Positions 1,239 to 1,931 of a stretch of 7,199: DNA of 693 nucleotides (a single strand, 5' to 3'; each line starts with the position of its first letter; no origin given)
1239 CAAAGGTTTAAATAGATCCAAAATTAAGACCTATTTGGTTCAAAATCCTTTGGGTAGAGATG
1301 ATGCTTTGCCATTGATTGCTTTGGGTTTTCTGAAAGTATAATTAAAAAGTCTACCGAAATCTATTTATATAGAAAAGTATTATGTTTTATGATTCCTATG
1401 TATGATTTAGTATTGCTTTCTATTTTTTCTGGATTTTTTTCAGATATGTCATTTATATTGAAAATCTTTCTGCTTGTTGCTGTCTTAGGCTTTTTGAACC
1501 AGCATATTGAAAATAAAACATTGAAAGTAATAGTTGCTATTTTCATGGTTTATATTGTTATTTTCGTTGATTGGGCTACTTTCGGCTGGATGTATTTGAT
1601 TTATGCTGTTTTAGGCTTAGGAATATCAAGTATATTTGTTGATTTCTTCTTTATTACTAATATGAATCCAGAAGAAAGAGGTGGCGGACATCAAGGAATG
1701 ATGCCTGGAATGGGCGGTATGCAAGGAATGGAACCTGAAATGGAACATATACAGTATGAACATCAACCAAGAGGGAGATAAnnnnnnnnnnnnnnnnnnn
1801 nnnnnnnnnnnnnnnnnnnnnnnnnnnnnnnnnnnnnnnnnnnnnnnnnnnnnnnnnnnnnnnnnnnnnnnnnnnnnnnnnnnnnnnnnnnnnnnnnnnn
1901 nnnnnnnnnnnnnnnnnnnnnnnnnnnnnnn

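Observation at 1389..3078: Tightly coupled five-gene operon of small polytopic membrane proteins with no recognisable family signature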

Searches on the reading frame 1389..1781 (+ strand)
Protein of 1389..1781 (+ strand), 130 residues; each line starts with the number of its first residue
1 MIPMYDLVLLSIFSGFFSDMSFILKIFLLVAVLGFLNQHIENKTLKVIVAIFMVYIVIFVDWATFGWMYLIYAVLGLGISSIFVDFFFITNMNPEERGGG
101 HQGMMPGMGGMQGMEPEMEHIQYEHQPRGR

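Call 4: search_protein_families(library=pfam, max_evalue=1, proteins=[window:1389-1781:+])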
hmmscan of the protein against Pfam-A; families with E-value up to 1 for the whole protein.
window:1389-1781:+ (130 aa): 1 family
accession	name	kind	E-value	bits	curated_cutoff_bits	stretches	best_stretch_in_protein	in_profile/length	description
PF13493.11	DUF4118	-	0.61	10.3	28.4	1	26-90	4-64/107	Domain of unknown function (DUF4118)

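Call 11: search_protein_families(library=phrogs, max_evalue=1, proteins=[window:1389-1781:+])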
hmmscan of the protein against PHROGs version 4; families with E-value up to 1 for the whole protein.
window:1389-1781:+ (130 aa): 3 families
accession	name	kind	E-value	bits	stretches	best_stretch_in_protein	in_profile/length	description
phrog_9948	-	unknown function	0.3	12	1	38-82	61-105/115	-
phrog_11491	-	unknown function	0.88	10.6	0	7-60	19-75/198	-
phrog_25096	-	unknown function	0.9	10.3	0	8-87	22-100/233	-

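Call 12: search_protein_families(library=ncbifam, max_evalue=1, proteins=[window:1389-1781:+])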
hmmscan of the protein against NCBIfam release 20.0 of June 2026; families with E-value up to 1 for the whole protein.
window:1389-1781:+ (130 aa): 0 families

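Call 19: search_protein_families(library=padloc, max_evalue=1, proteins=[window:1389-1781:+])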
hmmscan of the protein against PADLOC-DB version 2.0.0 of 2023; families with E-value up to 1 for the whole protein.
window:1389-1781:+ (130 aa): 1 family
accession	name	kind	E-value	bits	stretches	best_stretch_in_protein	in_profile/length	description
PDLC03810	RTasSLATT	-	0.68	7.7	0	19-59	44-83/194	DRT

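Call 26: find_related_loci(query=A2, collection=genome_contigs, flank=6000)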
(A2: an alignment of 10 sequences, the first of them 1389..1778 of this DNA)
Query A2 (130 aa) in genome_contigs; peptide patterns used: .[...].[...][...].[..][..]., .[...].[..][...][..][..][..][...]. (x = any residue, [..] = any of these).
198 stretches matched a pattern; 5 encode a relative of the query (tblastn E <= 1e-3); 5 distinct loci.
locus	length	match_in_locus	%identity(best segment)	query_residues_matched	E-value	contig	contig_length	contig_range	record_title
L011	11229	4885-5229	55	1-116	1e-36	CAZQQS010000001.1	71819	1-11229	MAG TPA_asm: uncultured archaeon isolate SRP263991_co7_840 genome assembly, contig: NODE_276_length_71819_cov_7.688535,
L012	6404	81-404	59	4-107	2e-36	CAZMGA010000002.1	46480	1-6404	MAG TPA_asm: uncultured archaeon isolate SRP192927_co2_903 genome assembly, contig: NODE_807_length_46480_cov_7.774647,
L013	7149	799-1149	51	1-130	3e-35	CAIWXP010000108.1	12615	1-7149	MAG: Candidatus Diapherotrites archaeon isolate AlinenLipids_bin-4341 genome assembly, contig: bin-4341:108_195, whole g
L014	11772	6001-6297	46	7-103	9e-27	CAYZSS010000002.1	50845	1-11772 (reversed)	MAG TPA_asm: uncultured archaeon isolate SRP178699_co1_638 genome assembly, contig: NODE_588_length_50845_cov_7.006635,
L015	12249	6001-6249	45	6-88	5e-17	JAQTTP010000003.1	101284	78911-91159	MAG: Candidatus ainarchaeum sp. isolate STB_43 NODE_453_length_101284_cov_4.617159_Sandtown_B, whole genome shotgun sequ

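Call 37: search_solved_structures(query=A1, max_evalue=10)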
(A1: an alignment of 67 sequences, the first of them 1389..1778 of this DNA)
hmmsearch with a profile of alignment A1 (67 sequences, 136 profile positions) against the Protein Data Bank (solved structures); distinct sequences matched with E-value up to 10: 5.
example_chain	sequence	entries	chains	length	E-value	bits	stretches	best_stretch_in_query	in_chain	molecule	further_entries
6wb9_1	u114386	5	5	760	1.1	12.4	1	14-44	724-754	ER membrane protein complex subunit 1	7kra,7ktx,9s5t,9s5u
9jbs_A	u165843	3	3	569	1.6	11.8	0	24-69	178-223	Large neutral amino acids transporter small subunit 4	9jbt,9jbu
7wji_D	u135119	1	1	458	6.2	10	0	97-129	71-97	Transmembrane protein FAM155A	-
6xiw_B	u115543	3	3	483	6.7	9.8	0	97-129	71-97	Transmembrane protein FAM155A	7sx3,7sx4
7cm3_B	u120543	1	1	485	6.7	9.8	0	97-129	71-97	Transmembrane protein FAM155A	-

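Call 41: find_homologous_proteins(query=A1, max_evalue=0.001)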
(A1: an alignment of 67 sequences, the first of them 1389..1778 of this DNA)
Query A1 (67 sequences) (130 aa, profile of the alignment): 197 proteins with E <= 0.001 among 6879 candidates; the best 120 are listed.
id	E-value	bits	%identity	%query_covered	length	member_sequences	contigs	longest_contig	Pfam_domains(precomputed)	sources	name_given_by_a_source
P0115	7.3e-42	160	33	91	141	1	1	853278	-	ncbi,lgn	-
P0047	1.0e-39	153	31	97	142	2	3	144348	-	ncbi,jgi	-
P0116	1.9e-39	153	29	99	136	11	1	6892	-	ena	-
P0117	3.1e-39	152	29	100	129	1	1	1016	-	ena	-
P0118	5.2e-39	151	37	56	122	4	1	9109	-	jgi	-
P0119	1.0e-38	150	37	65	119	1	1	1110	-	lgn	-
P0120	1.2e-38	150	36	75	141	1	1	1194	-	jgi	jgi:hypothetical protein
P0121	1.6e-38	150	35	81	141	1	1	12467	-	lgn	-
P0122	1.8e-38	149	35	75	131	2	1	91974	-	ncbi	ncbi:MAG: hypothetical protein WC308_02050 [archaeon]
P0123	2.0e-38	149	32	88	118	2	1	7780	-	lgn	-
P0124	2.2e-38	149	29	91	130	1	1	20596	-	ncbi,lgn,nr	ncbi:MAG: hypothetical protein Q7S92_00420 [Candidatus Diapherotrites archaeon]|nr:hypothetical prot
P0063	3.5e-38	148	31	64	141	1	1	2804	-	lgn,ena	-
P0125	1.1e-37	147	33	72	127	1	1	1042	-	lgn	-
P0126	1.2e-37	147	32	88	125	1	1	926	-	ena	-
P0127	1.4e-37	146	30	62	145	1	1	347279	-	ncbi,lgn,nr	ncbi:MAG: hypothetical protein NTZ73_01375 [Candidatus Diapherotrites archaeon]|nr:hypothetical prot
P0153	5.7e-35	138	33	88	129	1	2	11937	-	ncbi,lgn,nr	ncbi:hypothetical protein KKE06_05890 [Candidatus Micrarchaeota archaeon]|nr:hypothetical protein [C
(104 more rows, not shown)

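Call 42: find_encoding_contigs(protein=P0115, flank=8000, max_places=2)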
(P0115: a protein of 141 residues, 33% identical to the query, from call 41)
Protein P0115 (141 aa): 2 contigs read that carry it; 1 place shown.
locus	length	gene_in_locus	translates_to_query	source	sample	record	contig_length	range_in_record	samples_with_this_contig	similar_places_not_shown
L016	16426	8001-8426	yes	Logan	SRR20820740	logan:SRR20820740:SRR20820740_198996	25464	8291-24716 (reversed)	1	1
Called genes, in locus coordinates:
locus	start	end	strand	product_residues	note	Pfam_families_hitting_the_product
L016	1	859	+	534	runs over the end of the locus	?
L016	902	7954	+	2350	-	PF13620:CarboxypepD_reg (faint)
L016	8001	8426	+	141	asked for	-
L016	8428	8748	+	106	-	-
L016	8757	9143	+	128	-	-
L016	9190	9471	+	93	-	-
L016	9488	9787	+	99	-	-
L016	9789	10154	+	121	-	-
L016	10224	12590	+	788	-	PF09471:Peptidase_M64 (faint)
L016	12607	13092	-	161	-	-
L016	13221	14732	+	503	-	-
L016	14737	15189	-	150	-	-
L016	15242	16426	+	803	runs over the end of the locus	PF03104:DNA_pol_B_exo1, PF10108:DNA_pol_B_exo2, PF13482:RNase_H_2, PF00136:DNA_pol_B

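Call 43: find_encoding_contigs(protein=P0153, flank=8000, max_places=2)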
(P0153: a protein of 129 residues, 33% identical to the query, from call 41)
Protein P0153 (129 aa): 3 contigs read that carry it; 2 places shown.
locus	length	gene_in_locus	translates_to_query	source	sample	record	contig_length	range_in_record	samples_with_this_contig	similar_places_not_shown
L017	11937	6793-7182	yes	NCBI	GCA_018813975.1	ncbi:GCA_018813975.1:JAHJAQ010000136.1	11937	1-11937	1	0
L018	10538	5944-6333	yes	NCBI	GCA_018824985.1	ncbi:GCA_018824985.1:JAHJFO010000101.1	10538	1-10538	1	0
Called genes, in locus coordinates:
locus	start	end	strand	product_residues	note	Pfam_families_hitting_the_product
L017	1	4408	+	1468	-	?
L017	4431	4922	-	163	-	-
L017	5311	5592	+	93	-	-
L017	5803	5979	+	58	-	PF21748:UPF0150 (weak), PF15919:HicB_lk_antitox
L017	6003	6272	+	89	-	PF04014:MazE_antitoxin (weak)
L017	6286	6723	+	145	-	PF01850:PIN (weak), PF10130:PIN_2, PF13470:PIN_3, PF16289:PIN_12 (weak)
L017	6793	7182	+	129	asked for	-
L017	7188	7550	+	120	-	-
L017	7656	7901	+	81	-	-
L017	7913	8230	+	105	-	-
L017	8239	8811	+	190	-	-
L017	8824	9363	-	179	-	-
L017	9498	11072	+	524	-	-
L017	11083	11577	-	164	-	-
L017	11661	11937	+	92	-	?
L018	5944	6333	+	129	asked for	-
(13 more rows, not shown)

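Call 45: search_protein_families(library=pfam, max_evalue=0.01, proteins=[L016:902-7954:+, L014:3-5975:+, L011:223-3504:+, L011:3563-4843:+, L016:10224-12590:+, L017:9498-11072:+])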
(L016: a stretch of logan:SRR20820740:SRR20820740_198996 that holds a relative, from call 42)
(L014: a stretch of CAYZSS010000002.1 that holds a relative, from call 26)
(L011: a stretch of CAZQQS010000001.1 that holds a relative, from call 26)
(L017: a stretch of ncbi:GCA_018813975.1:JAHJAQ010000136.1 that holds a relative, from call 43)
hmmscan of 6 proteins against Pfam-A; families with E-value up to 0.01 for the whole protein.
L016:902-7954:+ (2350 aa): 3 families
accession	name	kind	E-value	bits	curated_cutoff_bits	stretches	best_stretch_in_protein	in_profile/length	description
PF13620.12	CarboxypepD_reg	-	5.6e-06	27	32.3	0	277-320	36-77/82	Carboxypeptidase regulatory-like domain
PF02369.22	Big_1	-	7.7e-05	23.2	34.9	0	65-106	20-66/93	Bacterial Ig-like domain (group 1)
PF17789.7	MG4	-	0.0025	18.4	24.7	0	425-485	18-67/95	Macroglobulin domain MG4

L014:3-5975:+ (1991 aa): 4 families
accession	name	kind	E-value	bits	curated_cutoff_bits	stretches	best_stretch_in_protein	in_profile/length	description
PF13620.12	CarboxypepD_reg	-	5.5e-13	49.5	32.3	1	13-93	4-81/82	Carboxypeptidase regulatory-like domain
PF17802.7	SpaA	-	0.0012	19.4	23.1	0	198-257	3-57/91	Prealbumin-like fold domain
PF23193.1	NOMO_3rd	-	0.0037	17.7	27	0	231-268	57-91/120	NOMO third transthyretin-like domain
PF17210.9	SdrD_B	-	0.0048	17.5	29.7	1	17-77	18-76/112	SdrD B-like domain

L011:223-3504:+ (1094 aa): 1 family
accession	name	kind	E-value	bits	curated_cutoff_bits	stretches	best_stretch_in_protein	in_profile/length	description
PF17802.7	SpaA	-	0.0041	17.7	23.1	1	237-281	10-57/91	Prealbumin-like fold domain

L011:3563-4843:+ (427 aa): 5 families
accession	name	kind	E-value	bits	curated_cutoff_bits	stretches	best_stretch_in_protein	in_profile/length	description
PF13173.12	AAA_14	-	6.3e-22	78.4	27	1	69-185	4-129/129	AAA domain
PF13635.12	DUF4143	-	3.6e-11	43.5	28.1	1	253-388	6-157/160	Domain of unknown function (DUF4143)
PF04703.18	FaeA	-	0.00049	20.8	20.7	0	280-304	19-43/62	FaeA-like protein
PF13401.12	AAA_22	-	0.0023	18.7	27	1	68-143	6-83/130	AAA domain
PF20720.3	nSTAND3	-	0.0053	16.9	27.2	0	56-110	6-59/155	Novel STAND NTPase 3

L016:10224-12590:+ (788 aa): 2 families
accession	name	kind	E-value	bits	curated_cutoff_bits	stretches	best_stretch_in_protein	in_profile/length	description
PF09471.16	Peptidase_M64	-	8.5e-06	25.6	26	1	499-689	99-282/302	IgA Peptidase M64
PF04706.18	Dickkopf_N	-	0.0018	19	25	1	341-363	1-25/51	Dickkopf N-terminal cysteine-rich region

L017:9498-11072:+ (524 aa): 0 families

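Call 53: find_related_loci(query=A8, collection=metagenome_contigs, flank=8000)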
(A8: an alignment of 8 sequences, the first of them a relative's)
Query A8 (141 aa) in metagenome_contigs; peptide patterns used: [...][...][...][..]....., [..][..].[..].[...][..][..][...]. (x = any residue, [..] = any of these).
600 stretches matched a pattern (row limit reached: there are more); 49 encode a relative of the query (tblastn E <= 1e-3); 49 distinct loci.
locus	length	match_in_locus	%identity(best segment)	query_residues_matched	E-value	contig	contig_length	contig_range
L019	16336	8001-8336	55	13-128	1e-38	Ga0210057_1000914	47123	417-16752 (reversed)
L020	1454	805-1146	57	6-127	2e-38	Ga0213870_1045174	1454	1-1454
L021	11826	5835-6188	56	8-132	8e-38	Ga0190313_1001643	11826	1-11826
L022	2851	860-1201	55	7-127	1e-36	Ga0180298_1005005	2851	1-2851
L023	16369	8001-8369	52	5-130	3e-36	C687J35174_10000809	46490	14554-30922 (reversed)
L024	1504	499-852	53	13-131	5e-36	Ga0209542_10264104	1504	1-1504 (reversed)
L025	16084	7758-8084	51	16-128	2e-34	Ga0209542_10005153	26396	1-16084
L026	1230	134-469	58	1-116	8e-35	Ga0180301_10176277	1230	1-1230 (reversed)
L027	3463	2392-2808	48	13-140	1e-33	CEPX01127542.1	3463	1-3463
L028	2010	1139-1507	51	3-132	2e-32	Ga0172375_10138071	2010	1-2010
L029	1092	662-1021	45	9-128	5e-33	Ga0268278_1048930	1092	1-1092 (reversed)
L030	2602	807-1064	68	13-99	3e-31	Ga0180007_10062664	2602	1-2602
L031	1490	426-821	50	4-137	3e-31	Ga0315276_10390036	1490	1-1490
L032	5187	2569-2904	52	12-123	5e-31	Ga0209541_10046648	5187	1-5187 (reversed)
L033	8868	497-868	46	10-140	1e-30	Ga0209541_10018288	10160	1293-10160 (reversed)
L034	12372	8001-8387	51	7-137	1e-30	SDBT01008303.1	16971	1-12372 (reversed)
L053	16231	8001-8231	55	11-88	2e-23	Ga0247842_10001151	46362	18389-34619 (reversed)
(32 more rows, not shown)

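Call 62: search_protein_families(library=pfam, alignment_id=A1, max_evalue=1)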
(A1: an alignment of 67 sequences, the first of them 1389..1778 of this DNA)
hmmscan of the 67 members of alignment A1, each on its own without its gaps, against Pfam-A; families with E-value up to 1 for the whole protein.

A. member 1, window:1389-1778:+ (130 aa): 1 family
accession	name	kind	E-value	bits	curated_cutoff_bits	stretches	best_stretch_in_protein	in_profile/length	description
PF13493.11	DUF4118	-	0.61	10.3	28.4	1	26-90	4-64/107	Domain of unknown function (DUF4118)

B. families by the number of members that match (of 67 scanned): 47 families (the first 25 are shown)
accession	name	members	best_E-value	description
PF00487.30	FA_desaturase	7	0.012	Fatty acid desaturase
PF13493.11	DUF4118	6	8.5e-06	Domain of unknown function (DUF4118)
PF11992.13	TgpA_N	4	0.11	TgpA N-terminal domain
PF19222.5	Noda_Vmethyltr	3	0.031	Nodavirus Vmethyltransferase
PF09843.14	DUF2070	3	0.1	Predicted membrane protein (DUF2070)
PF04932.20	Wzy_C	2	0.0016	O-Antigen ligase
PF22251.1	PFF1_TM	2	0.0023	Vacuolar membrane protease, transmembrane domain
PF19517.4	DUF6050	2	0.005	Family of unknown function (DUF6050)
PF04307.19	YdjM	2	0.061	YdjM inner membrane protein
PF11667.14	DUF3267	2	0.091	Putative zincin peptidase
PF10034.15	Dpy19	2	0.23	Q-cell neuroblast polarisation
PF14126.11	DUF4293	2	0.25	Domain of unknown function (DUF4293)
PF20480.3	DUF6720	2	0.5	Family of unknown function (DUF6720)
PF04178.18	Got1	1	0.0014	Got1/Sft2-like family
PF13398.12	Peptidase_M50B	1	0.0027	Peptidase M50B-like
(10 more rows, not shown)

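Call 68: predict_structure(alignment_id=A1)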
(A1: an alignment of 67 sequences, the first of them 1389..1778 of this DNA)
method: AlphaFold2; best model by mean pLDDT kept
length: 130 residues; sequences in the alignment: 67
mean_pLDDT: 82.4   pTM: 0.49
mean pLDDT of the five models: 82.4, 81.6, 81.4, 81.3, 80.3
residues with pLDDT >= 90: 73; 70-90: 19; 50-70: 32; < 50: 6
segments of 3 or more residues with pLDDT < 50: 111-114
pLDDT, mean of each block of 10 residues (from residue 1): 94 94 94 97 98 94 85 91 91 65 53 57 60
secondary structure, 60 per line:
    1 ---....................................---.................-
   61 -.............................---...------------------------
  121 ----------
elements in order: H4-39 H43-59 H62-90

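Call 71: fold_search(model_id=the predicted structure, library=pdb)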
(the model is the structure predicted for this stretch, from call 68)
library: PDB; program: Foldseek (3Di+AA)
matches with E <= 10: 5; with E <= 0.001: 0
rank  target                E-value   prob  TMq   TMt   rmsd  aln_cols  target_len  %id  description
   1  8dfu_0                4.0e+00  0.14  0.30  0.42  10.8        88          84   16  Cryo-EM structure of conjugation pili from Aeropyrum pernix (released 2023-03-22)
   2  1lj2_B                7.4e+00  0.09  0.35  0.39  11.0       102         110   10  Recognition of eIF4G by Rotavirus NSP3 reveals a basis for mRNA circularization (released 2002-07-05)
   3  8e73_A5               7.4e+00  0.03  0.20  0.21  21.6       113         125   15  Vigna radiata supercomplex I+III2 (full bridge) (released 2023-01-11)
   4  6hu4_A                9.8e+00  0.11  0.23  0.21   2.6        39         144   10  F97L Hepatitis B core protein capsid (released 2018-12-26)
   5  1lj2_A                9.8e+00  0.08  0.35  0.41   8.5        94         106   10  Recognition of eIF4G by Rotavirus NSP3 reveals a basis for mRNA circularization (released 2002-07-05)

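Call 76: find_related_loci(query=A8, collection=viral_contigs, flank=5000)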
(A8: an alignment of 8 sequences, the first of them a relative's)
Query A8 (141 aa) in viral_contigs; peptide patterns used: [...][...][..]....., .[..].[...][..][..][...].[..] (x = any residue, [..] = any of these).
600 stretches matched a pattern, but none encodes a relative of the query by tblastn (E <= 1e-3).

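Call 80: search_solved_structures(query=L016:902-7951:+, max_evalue=1)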
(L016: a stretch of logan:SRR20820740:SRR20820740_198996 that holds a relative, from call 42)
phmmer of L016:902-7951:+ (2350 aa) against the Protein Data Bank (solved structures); distinct sequences matched with E-value up to 1: 0.
